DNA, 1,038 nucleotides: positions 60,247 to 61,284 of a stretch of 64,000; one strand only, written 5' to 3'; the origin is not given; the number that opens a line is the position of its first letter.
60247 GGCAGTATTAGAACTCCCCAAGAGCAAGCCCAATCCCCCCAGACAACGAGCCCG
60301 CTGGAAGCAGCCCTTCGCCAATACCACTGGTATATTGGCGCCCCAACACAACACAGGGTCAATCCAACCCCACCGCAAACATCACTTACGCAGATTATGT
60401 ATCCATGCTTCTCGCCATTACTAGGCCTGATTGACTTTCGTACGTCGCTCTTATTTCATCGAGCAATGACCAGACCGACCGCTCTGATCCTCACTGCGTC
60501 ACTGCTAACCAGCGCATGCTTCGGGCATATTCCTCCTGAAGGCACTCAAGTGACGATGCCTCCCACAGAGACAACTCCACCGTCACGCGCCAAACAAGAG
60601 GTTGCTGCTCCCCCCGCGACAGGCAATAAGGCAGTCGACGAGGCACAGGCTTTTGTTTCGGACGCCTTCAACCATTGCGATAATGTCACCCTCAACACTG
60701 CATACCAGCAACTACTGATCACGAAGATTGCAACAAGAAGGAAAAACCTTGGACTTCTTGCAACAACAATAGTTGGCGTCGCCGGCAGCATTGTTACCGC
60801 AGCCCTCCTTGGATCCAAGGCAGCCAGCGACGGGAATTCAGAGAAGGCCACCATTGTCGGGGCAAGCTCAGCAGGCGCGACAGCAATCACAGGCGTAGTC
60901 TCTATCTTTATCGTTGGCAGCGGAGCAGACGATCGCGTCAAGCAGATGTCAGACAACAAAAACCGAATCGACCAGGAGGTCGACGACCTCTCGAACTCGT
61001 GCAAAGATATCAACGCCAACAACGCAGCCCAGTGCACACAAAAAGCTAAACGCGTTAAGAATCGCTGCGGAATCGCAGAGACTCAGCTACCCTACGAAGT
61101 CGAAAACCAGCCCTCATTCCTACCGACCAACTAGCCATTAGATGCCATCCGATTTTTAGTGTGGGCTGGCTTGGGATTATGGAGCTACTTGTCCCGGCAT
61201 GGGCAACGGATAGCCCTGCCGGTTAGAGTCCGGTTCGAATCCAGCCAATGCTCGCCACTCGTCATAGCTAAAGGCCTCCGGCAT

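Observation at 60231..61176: Second low-GC moron: a lipoprotein/TM protein wedged between portal and prohead protease genes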

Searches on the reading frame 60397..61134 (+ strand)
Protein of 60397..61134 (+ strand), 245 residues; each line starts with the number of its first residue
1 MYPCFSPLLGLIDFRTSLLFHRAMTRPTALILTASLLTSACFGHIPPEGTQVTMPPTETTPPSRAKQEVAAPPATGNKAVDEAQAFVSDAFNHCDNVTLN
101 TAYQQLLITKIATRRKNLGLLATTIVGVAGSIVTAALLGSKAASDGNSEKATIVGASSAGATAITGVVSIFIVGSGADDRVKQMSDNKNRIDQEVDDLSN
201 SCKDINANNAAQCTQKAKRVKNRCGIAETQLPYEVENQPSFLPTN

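Call 4: search_protein_families(library=pfam, proteins=[window:60397-61134:+], max_evalue=0.1)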
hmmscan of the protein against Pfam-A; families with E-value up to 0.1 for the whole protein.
window:60397-61134:+ (245 aa): 0 families

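Call 5: search_protein_families(library=phrogs, proteins=[window:60466-61134:+], max_evalue=1)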
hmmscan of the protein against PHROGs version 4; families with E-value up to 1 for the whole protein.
window:60466-61134:+ (222 aa): 4 families
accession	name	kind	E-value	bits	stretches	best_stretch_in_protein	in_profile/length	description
phrog_19457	-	unknown function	0.055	14.4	1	159-202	8-50/182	-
phrog_15180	-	unknown function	0.11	13.9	1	86-150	18-78/82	-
phrog_2879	-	lysis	0.25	12.7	1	50-84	96-130/136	holin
phrog_3996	-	moron, auxiliary metabolic gene and host takeover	0.52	10.9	0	97-128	115-147/152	membrane protein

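Call 6: search_protein_families(library=ncbifam, proteins=[window:60466-61134:+], max_evalue=10)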
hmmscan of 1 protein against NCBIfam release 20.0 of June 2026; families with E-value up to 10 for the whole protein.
window:60466-61134:+ (222 aa): 4 families
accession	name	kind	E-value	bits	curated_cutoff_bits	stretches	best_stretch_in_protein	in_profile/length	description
NF010289.0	PRK13729.1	equivalog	0.0021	17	504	1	88-194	6-107/474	F-type conjugal transfer pilus assembly protein TraB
NF033634.1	SLATT_1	domain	0.0044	17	41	1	100-148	27-75/132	SLATT domain-containing protein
NF033928.1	alph_xenorhab_A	subfamily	0.08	12.2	125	1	124-178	201-253/339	alpha-xenorhabdolysin family binary toxin subunit A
NF045951.1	MAG0110_fam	subfamily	0.21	10.8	98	1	96-148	84-136/237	MAG0110 family membrane protein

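Call 7: search_protein_families(library=padloc, proteins=[window:60466-61134:+], max_evalue=1)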
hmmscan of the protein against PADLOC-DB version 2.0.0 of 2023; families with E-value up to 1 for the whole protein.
window:60466-61134:+ (222 aa): 1 family
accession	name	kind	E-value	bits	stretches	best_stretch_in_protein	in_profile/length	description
PDLC03819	RTasSLATT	-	0.038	11.7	1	99-185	37-107/176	DRT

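Call 8: find_homologous_proteins(query=window:60466-61134:+, max_evalue=0.01)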
Query window:60466-61134:+ (222 aa): 4 proteins with E <= 0.01 among 1684 candidates.
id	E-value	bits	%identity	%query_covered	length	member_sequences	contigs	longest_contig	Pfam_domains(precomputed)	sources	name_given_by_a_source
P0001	9.6e-118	409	99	87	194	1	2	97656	-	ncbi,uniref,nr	ncbi:hypothetical protein HPC50_03215 [Corallococcus exiguus]|uniref:hypothetical protein n=1 Tax=Co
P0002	6.3e-38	149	43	91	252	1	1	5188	-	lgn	-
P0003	3.1e-32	130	41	73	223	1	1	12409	-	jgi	jgi:uncharacterized membrane protein YeaQ/YmgE (transglycosylase-associated protein family)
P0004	1.5e-22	99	44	64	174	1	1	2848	-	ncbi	ncbi:MAG: hypothetical protein ABIQ16_05270 [Polyangiaceae bacterium]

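Call 11: find_encoding_contigs(protein=P0003, flank=10000)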
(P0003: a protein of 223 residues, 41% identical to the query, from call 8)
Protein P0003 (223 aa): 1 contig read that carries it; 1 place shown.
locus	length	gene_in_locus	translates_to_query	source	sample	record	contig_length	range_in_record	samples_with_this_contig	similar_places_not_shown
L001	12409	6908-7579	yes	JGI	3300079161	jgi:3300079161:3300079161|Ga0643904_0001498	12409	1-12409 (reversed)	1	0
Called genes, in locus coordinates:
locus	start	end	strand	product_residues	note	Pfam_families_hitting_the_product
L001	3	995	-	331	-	?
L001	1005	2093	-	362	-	PF02771:Acyl-CoA_dh_N, PF00441:Acyl-CoA_dh_1, PF08028:Acyl-CoA_dh_2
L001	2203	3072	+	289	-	PF19780:DUF6265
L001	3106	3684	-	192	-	-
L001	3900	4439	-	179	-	-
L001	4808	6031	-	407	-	PF01548:DEDD_Tnp_IS110, PF02371:Transposase_20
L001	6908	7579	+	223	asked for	-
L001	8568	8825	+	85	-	-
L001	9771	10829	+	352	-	PF18626:Gln_deamidase_2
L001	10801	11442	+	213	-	-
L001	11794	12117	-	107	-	-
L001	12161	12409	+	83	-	?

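Call 12: find_encoding_contigs(protein=P0002, flank=10000)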
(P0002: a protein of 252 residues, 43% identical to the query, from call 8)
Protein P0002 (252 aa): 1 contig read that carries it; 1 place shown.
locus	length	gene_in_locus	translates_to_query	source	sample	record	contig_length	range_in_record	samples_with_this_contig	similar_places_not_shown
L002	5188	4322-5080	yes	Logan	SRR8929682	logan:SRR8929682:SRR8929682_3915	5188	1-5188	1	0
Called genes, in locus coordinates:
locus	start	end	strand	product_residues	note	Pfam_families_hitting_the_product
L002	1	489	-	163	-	?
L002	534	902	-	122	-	-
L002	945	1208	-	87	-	-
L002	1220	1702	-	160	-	PF04002:RadC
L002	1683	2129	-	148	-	-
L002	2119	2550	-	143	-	-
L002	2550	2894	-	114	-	-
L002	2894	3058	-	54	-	-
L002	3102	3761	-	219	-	PF03692:CxxCxxCC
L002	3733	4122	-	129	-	PF13508:Acetyltransf_7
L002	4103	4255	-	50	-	-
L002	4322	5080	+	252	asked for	-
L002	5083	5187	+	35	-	?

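Call 13: find_encoding_contigs(protein=P0004, flank=10000)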
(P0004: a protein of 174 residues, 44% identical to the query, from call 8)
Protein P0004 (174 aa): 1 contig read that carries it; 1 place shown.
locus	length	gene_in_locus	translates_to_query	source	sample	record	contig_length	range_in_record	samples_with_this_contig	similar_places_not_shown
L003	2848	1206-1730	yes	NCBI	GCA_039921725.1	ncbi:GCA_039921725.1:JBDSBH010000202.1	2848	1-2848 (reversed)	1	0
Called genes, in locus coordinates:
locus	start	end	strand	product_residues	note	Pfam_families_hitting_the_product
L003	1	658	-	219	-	?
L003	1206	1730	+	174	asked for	-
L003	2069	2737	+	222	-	-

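Call 23: find_encoding_contigs(protein=P0001, flank=10000)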
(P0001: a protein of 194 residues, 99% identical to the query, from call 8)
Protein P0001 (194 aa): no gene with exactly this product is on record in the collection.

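Call 28: predict_structure(alignment_id=A2)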
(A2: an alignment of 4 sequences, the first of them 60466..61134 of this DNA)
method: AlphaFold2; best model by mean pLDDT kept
length: 222 residues; sequences in the alignment: 4
mean_pLDDT: 63.7   pTM: 0.47
mean pLDDT of the five models: 63.7, 59.4, 57.6, 56.2, 52.6
residues with pLDDT >= 90: 16; 70-90: 73; 50-70: 60; < 50: 73
segments of 3 or more residues with pLDDT < 50: 1-47, 115-119, 127-133, 213-222
pLDDT, mean of each block of 10 residues (from residue 1): 41 42 42 43 46 79 89 82 74 63 57 50 49 50 54 71 86 90 87 89 78 45 30
secondary structure, 60 per line:
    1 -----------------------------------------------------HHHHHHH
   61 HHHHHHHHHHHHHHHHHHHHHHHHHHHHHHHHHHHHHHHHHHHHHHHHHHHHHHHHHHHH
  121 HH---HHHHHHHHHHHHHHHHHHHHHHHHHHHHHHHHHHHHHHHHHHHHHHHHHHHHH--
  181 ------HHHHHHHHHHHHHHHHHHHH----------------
elements in order: H54-122 H126-178 H187-206

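Call 29: search_protein_representatives(alignment_id=A2)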
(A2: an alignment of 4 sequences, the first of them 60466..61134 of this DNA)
Query: 4 sequences, 220 profile positions. Proteins with E-value up to 0.001 (for the whole library): 22; up to 1e-10: 17; up to 1e-30: 11. The best 22 are listed.
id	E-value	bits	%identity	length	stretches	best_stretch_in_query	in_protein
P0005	8.1e-91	319.6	-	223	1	3-218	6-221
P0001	3.2e-87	307.8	-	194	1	28-217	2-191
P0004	3.4e-80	284.9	-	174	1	42-212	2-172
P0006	9.2e-75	267.1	-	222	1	9-215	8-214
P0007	5.6e-59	215.5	-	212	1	7-212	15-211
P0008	4.8e-58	212.5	-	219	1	12-214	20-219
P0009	1.5e-42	161.8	-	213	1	6-212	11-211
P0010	2.8e-42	160.9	-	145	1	81-213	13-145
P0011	1.3e-36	142.4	-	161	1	55-212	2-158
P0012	1.6e-36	142.1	-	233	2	11-181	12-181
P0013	4.1e-31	124.4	-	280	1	7-211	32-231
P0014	1.1e-26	109.9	-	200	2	60-180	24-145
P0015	4.4e-25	104.7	-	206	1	65-213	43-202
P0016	2.5e-18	82.6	-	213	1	47-203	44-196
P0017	8.9e-16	74.3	-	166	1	65-203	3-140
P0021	2.9e-09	53.0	-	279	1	57-208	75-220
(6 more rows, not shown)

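Call 37: find_homologous_proteins(query=A3, max_evalue=0.001)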
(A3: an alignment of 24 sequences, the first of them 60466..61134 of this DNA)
Query A3 (24 sequences) (222 aa, profile of the alignment): 4 proteins with E <= 0.001 among 8000 candidates.
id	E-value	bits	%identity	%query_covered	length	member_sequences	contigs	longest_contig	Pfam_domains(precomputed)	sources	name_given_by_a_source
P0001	1.4e-59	219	99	87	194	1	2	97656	-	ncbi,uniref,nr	ncbi:hypothetical protein HPC50_03215 [Corallococcus exiguus]|uniref:hypothetical protein n=1 Tax=Co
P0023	1.7e-52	196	23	41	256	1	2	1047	-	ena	-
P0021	3.3e-42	162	26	67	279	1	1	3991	-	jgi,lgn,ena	-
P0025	9.8e-28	115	20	23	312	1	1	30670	-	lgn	-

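Call 38: find_encoding_contigs(protein=P0025, flank=10000)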
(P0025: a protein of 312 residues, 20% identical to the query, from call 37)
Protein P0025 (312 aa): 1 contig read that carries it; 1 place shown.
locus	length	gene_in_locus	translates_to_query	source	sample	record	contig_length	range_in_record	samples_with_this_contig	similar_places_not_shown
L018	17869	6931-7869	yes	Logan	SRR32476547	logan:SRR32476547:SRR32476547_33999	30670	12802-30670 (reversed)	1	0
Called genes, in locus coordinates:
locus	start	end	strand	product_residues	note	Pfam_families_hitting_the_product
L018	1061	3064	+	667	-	-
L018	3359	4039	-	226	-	-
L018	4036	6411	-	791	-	PF01244:Peptidase_M19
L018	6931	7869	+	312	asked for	-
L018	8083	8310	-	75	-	-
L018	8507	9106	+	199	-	-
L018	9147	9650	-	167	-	PF11033:ComJ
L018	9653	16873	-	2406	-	PF03534:SpvB, PF01839:FG-GAP (faint), PF12256:TcdB_toxin_midN, PF13517:FG-GAP_3, PF25023:TEN_YD-shell (faint), PF14040:DNase_NucA_NucB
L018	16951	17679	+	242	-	-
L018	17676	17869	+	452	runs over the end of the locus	PF16697:Yop-YscD_cpl, PF00498:FHA, PF00158:Sigma54_activat, PF14532:Sigma54_activ_2, PF07728:AAA_5, PF25601:AAA_lid_14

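Call 39: find_encoding_contigs(protein=P0021, flank=10000)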
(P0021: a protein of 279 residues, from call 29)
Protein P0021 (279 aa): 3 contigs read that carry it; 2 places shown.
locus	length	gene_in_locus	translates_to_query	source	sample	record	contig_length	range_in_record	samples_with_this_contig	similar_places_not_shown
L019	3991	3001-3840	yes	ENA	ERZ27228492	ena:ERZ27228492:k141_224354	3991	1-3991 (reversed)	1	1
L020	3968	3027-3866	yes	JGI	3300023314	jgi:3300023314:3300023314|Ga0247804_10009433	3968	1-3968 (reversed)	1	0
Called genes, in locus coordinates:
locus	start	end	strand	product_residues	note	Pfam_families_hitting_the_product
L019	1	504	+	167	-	?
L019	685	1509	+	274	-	PF13708:DUF4942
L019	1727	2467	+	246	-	-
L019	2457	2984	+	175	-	-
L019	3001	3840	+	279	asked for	-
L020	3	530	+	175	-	?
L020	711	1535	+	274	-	PF13708:DUF4942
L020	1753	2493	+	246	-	-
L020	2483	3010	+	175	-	-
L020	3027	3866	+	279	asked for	-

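Call 40: find_encoding_contigs(protein=P0007, flank=10000)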
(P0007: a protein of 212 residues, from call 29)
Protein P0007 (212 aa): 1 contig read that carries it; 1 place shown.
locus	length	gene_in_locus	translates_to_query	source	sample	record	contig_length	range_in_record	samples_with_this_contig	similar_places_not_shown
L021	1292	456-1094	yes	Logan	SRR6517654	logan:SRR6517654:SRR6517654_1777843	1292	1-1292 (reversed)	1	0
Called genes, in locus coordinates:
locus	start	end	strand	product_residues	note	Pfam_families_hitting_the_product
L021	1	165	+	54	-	?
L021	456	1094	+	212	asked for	-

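Call 47: search_protein_families(library=ncbifam, alignment_id=A3, max_evalue=1)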
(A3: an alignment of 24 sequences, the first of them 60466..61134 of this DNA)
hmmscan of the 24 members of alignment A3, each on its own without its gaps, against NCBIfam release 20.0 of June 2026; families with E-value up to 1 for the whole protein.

A. member 1, window:60466-61134:+ (222 aa): 4 families
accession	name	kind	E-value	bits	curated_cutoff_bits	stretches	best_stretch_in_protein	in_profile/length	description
NF010289.0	PRK13729.1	equivalog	0.0021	17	504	1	88-194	6-107/474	F-type conjugal transfer pilus assembly protein TraB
NF033634.1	SLATT_1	domain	0.0044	17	41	1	100-148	27-75/132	SLATT domain-containing protein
NF033928.1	alph_xenorhab_A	subfamily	0.08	12.2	125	1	124-178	201-253/339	alpha-xenorhabdolysin family binary toxin subunit A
NF045951.1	MAG0110_fam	subfamily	0.21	10.8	98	1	96-148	84-136/237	MAG0110 family membrane protein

B. families by the number of members that match (of 24 scanned): 22 families
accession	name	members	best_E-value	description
NF033634.1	SLATT_1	13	0.0015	SLATT domain-containing protein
NF038051.2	MamC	3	0.11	magnetosome protein MamC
NF033635.1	SLATT_fungal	2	0.018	SLATT domain-containing protein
NF053524.1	thylo_ssl2009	2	0.08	ssl2009 family thylakoid membrane protein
TIGR00886.1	2A0108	1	8.2e-06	NarK family nitrate/nitrite MFS transporter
NF010289.0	PRK13729.1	1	0.0021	F-type conjugal transfer pilus assembly protein TraB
TIGR03160.1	cobT_DBIPRT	1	0.0026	nicotinate-nucleotide--dimethylbenzimidazole phosphoribosyltransferase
NF000996.0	PRK00105.1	1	0.0041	nicotinate-nucleotide--dimethylbenzimidazole phosphoribosyltransferase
NF006087.0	PRK08236.1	1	0.008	futalosine hydrolase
TIGR02994.1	ectoine_eutE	1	0.018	N(2)-acetyl-L-2,4-diaminobutanoate deacetylase DoeB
NF053698.1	bfe1_fam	1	0.019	Bfe1 family T6SS effector protein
TIGR02823.1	oxido_YhdH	1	0.019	acrylyl-CoA reductase family protein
NF002591.0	PRK02249.1-5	1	0.057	DNA primase regulatory subunit PriL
NF038083.1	CU044_5270_fam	1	0.059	CU044_5270 family protein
NF033928.1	alph_xenorhab_A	1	0.08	alpha-xenorhabdolysin family binary toxin subunit A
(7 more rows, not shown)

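Call 48: search_protein_families(library=pfam, alignment_id=A3, max_evalue=1)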
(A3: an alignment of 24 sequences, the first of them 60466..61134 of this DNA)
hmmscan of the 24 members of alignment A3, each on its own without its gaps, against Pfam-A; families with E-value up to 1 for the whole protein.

A. member 1, window:60466-61134:+ (222 aa): 1 family
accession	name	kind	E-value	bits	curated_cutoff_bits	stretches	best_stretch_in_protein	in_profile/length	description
PF10211.14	Ax_dynein_light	-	0.15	12.5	26.4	1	155-201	125-171/187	Axonemal dynein light chain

B. families by the number of members that match (of 24 scanned): 17 families
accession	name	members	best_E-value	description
PF25592.1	DUF7937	3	0.0057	Domain of unknown function (DUF7937)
PF18142.6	SLATT_fungal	3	0.0059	SMODS and SLOG-associating 2TM effector domain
PF23793.1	LysC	2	0.11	Rz1-like lysis system protein LysC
PF23489.1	V-ATPase_su_f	2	0.25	V-type proton ATPase subunit f-like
PF14015.11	DUF4231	1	0.019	Protein of unknown function (DUF4231)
PF02277.22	DBI_PRT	1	0.02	Phosphoribosyltransferase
PF06792.17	UPF0261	1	0.023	Uncharacterised protein family (UPF0261) N-terminal domain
PF04654.17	DUF599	1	0.034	Protein of unknown function, DUF599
PF01699.29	Na_Ca_ex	1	0.062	Sodium/calcium exchanger protein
PF12304.13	BCLP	1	0.11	Beta-casein like protein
PF12912.12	N_NLPC_P60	1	0.13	NLPC_P60 stabilising domain, N term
PF10211.14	Ax_dynein_light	1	0.15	Axonemal dynein light chain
PF24416.1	DUF7548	1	0.15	Family of unknown function (DUF7548)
PF11895.13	Peroxidase_ext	1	0.19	Fungal peroxidase extension region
PF14276.11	DUF4363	1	0.21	Domain of unknown function (DUF4363)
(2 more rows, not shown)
